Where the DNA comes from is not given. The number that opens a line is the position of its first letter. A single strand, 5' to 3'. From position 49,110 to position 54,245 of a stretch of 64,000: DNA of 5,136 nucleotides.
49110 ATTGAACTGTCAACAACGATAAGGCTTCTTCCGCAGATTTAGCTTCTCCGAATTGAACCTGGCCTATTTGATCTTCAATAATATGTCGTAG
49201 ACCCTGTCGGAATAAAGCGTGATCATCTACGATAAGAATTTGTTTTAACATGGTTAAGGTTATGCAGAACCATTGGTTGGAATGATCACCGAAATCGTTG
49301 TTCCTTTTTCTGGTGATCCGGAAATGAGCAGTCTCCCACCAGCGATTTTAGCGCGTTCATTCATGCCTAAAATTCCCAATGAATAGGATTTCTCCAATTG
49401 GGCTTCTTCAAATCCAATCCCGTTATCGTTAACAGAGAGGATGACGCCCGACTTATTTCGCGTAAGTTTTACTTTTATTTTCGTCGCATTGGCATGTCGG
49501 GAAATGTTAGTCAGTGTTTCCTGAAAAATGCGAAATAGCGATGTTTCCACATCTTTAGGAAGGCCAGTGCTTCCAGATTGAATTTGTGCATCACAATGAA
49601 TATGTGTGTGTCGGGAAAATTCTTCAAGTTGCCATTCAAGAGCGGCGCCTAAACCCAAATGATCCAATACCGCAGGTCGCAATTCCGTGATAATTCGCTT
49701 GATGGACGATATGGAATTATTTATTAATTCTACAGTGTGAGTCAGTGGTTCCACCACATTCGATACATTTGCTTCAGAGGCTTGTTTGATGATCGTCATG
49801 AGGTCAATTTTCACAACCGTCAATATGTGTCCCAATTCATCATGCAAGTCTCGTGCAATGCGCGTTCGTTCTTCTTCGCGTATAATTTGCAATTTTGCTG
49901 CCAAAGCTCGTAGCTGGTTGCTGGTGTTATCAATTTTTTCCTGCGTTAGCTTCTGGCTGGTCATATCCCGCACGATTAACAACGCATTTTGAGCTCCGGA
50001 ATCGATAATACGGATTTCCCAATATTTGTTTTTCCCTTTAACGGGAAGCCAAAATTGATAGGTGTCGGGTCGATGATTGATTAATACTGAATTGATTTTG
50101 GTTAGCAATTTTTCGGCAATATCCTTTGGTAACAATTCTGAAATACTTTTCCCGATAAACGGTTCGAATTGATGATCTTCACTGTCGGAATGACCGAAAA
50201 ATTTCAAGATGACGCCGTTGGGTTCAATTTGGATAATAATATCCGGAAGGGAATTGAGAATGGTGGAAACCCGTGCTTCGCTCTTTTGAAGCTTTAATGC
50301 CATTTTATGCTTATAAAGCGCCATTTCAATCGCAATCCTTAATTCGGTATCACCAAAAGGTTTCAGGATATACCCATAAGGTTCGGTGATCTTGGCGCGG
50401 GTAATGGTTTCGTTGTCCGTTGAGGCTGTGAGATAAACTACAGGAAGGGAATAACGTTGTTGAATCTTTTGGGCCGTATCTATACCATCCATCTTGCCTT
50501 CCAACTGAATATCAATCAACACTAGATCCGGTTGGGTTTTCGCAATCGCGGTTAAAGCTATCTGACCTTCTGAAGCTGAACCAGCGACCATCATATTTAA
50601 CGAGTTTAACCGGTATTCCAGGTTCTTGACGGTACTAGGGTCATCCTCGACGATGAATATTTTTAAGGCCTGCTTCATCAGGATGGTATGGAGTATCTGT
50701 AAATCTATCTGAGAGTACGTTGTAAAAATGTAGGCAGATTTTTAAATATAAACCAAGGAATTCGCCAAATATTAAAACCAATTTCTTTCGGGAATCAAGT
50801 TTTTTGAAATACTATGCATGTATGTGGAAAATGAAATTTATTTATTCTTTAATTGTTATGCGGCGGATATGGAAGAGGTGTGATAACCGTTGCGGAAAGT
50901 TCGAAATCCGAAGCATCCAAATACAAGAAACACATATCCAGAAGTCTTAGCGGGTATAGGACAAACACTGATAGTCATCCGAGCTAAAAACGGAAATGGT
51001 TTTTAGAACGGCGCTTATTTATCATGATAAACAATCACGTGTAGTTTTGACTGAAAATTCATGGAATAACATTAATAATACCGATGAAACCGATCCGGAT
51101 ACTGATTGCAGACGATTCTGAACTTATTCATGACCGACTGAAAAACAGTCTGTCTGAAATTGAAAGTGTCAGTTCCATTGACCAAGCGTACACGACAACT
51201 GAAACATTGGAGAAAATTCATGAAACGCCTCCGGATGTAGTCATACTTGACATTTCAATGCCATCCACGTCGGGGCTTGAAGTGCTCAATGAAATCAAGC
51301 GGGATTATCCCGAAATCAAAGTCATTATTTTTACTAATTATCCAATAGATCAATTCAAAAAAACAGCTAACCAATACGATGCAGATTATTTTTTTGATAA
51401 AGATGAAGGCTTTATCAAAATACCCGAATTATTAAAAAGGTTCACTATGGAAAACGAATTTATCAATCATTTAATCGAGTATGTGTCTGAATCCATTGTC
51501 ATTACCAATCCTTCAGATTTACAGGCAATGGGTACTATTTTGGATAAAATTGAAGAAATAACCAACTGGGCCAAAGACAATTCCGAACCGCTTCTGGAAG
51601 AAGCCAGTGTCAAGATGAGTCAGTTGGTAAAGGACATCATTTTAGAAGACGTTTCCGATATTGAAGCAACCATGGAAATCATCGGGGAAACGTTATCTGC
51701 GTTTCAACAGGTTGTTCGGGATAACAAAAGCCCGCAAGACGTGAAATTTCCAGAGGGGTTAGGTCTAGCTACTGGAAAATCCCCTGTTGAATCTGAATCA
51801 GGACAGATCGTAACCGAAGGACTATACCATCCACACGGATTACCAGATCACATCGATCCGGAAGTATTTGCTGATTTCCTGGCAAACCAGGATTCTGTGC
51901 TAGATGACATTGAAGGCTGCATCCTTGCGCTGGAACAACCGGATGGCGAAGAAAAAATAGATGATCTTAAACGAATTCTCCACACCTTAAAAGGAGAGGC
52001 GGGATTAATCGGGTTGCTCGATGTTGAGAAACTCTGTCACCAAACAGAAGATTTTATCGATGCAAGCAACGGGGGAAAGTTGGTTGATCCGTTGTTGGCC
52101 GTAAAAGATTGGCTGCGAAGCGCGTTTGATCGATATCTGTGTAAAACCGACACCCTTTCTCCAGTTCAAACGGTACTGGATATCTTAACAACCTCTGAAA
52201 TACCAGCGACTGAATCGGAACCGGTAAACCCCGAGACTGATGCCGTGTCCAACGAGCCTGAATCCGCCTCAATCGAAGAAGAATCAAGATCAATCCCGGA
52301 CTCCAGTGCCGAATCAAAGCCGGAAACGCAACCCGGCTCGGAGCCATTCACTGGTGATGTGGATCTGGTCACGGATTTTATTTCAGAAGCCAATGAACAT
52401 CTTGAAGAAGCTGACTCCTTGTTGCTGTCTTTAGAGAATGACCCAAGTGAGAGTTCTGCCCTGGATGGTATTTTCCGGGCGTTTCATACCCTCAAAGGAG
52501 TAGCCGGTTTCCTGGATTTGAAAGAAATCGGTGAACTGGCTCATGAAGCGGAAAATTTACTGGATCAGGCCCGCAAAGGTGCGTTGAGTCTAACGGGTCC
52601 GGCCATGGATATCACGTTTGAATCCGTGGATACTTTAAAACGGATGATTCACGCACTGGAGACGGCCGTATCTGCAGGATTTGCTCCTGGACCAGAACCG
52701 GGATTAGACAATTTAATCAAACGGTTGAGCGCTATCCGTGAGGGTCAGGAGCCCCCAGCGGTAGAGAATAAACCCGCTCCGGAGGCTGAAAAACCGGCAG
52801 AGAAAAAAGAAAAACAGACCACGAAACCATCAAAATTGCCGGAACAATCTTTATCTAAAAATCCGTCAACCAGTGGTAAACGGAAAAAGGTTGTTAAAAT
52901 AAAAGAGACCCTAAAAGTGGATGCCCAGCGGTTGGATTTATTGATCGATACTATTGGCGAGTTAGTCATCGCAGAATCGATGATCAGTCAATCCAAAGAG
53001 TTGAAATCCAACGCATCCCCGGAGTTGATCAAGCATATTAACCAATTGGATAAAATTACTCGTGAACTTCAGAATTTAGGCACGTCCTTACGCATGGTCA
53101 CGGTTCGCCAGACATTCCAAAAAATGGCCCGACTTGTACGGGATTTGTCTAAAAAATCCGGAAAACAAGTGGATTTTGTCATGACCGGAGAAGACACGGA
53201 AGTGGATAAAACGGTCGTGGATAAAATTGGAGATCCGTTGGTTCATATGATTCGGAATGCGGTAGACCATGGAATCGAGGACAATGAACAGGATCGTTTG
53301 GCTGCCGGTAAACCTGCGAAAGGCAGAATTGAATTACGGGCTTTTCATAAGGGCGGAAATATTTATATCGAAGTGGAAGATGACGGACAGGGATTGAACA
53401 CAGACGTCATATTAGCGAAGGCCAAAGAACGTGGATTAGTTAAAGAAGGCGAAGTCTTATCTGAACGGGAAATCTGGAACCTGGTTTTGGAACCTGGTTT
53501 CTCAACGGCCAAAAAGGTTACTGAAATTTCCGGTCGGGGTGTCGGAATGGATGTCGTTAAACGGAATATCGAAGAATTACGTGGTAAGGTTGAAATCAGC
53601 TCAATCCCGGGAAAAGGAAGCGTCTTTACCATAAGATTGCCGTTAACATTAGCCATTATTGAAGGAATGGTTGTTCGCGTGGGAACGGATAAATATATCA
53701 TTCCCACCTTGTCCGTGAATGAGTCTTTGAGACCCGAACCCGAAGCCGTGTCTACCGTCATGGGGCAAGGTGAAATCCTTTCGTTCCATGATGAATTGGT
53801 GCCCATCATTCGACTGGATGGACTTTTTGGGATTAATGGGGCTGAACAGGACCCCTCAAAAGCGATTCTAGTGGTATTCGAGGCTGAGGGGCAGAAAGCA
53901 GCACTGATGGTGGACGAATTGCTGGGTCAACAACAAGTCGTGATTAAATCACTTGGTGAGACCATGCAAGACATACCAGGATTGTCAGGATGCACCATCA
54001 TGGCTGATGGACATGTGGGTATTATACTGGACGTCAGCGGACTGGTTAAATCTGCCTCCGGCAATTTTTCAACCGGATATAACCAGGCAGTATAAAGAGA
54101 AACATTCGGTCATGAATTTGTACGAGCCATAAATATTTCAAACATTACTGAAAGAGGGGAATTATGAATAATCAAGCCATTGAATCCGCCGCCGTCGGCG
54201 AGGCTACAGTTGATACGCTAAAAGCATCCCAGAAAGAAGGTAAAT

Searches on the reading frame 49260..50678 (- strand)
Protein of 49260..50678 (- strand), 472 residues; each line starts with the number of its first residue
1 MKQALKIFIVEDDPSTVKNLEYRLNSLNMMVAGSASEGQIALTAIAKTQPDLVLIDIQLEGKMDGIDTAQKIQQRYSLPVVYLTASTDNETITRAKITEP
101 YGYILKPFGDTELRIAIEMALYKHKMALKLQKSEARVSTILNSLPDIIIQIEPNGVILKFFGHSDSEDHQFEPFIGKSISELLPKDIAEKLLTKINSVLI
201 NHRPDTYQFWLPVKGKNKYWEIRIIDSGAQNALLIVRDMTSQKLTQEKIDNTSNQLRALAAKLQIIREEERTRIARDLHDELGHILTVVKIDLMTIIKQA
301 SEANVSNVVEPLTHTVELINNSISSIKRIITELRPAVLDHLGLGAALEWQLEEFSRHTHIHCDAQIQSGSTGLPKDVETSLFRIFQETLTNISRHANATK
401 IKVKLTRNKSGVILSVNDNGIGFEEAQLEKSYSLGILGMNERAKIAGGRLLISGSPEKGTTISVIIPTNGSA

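Call 58: search_protein_families(library=pfam, proteins=[window:49260-50678:-], max_evalue=0.000001)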
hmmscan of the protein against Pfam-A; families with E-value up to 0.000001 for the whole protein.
window:49260-50678:- (472 aa): 3 families
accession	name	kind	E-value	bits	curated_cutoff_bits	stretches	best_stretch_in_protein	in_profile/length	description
PF00072.30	Response_reg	-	8.3e-23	81.1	30.2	1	7-117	1-110/111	Response regulator receiver domain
PF07730.19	HisKA_3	-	5e-13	49.8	24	1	270-338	1-68/68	Histidine kinase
PF02518.31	HATPase_c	-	7.1e-13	49.4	26.4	1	378-468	3-109/111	Histidine kinase-, DNA gyrase B-, and HSP90-like ATPase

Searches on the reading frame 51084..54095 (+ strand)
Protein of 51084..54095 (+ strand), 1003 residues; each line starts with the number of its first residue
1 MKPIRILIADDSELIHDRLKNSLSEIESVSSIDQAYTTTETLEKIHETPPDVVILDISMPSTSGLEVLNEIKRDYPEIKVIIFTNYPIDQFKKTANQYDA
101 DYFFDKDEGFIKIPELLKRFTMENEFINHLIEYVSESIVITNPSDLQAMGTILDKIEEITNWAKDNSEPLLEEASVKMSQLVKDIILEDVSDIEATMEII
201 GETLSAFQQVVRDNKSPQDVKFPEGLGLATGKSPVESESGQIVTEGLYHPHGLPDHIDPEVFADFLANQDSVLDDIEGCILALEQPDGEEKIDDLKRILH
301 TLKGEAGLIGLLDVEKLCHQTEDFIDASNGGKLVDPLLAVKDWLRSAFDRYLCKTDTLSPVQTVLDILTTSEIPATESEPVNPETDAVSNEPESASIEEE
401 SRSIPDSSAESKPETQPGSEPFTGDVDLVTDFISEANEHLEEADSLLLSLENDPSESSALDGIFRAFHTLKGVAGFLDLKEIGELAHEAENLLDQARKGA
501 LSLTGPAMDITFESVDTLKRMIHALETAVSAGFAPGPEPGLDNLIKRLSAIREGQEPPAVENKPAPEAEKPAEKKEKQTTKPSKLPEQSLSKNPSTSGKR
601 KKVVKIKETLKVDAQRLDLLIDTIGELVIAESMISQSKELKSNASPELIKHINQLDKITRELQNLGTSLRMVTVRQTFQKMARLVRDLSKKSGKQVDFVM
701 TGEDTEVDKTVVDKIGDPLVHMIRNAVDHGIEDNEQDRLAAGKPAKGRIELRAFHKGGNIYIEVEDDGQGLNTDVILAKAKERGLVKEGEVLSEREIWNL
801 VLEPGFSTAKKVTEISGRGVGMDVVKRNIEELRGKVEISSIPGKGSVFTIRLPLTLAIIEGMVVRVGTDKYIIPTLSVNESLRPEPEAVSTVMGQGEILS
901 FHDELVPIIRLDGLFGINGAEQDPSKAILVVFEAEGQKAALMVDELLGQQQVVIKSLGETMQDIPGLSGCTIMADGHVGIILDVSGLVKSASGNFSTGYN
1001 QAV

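Call 58: search_protein_families(library=pfam, proteins=[window:51084-54095:+], max_evalue=0.000001)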
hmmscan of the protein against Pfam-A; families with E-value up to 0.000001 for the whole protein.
window:51084-54095:+ (1003 aa): 5 families
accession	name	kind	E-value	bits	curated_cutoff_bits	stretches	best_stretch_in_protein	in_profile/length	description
PF01627.28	Hpt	-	8.1e-30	103.3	24.6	2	427-527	1-83/84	Hpt domain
PF01584.24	CheW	-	1.1e-25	90.2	23.5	1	860-990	1-136/138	CheW-like domain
PF00072.30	Response_reg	-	5.6e-20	72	30.2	1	6-113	1-106/111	Response regulator receiver domain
PF02518.31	HATPase_c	-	6.7e-18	65.6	26.4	1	717-855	4-110/111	Histidine kinase-, DNA gyrase B-, and HSP90-like ATPase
PF02895.20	H-kinase_dim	-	4.7e-14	53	23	1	608-664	2-63/68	Signal transducing histidine kinase, homodimeric domain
